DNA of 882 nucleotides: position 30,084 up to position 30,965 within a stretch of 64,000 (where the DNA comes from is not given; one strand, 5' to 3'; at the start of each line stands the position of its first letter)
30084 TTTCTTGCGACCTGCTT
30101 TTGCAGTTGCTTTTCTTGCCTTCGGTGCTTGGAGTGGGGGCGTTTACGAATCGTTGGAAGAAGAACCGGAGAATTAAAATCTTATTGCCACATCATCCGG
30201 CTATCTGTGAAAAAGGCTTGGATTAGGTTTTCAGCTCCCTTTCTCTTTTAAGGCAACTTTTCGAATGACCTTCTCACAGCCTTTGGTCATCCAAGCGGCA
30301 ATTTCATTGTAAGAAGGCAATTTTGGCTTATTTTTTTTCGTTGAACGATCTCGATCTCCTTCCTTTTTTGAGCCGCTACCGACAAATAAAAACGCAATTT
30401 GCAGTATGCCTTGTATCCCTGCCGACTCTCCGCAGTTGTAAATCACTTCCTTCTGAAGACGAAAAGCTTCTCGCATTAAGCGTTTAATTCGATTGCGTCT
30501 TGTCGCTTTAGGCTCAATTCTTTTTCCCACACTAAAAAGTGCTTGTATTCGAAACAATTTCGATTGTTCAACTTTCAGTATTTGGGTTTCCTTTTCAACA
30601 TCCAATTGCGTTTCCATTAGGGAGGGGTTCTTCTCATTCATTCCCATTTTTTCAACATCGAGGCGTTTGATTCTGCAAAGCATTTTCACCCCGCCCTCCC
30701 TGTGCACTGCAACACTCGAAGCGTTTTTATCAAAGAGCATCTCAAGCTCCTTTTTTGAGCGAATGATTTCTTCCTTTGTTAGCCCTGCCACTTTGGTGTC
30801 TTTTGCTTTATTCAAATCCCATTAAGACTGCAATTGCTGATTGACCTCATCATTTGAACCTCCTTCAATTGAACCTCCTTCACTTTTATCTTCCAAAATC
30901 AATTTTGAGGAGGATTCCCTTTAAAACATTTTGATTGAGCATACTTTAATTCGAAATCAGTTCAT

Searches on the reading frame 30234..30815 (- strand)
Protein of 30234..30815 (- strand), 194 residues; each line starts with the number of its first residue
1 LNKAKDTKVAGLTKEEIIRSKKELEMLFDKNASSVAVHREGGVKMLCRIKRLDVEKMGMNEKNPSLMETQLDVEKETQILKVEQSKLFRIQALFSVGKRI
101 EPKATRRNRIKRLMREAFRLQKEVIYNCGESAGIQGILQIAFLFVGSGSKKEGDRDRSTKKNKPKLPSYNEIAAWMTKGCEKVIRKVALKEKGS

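Call 7: search_protein_families(library=pfam, proteins=[window:30234-30815:-])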
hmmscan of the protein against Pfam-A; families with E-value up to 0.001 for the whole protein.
window:30234-30815:- (194 aa): 1 family
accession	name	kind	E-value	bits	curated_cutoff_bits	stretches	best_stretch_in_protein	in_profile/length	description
PF00825.24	Ribonuclease_P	-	4.9e-09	36.7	22.3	1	77-125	27-75/109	Ribonuclease P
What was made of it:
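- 30231..30815 (-): rnpA (RNase P protein); left flank of the origin-type cluster. Pfam Ribonuclease_P, 4.9e-9 (call 7)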
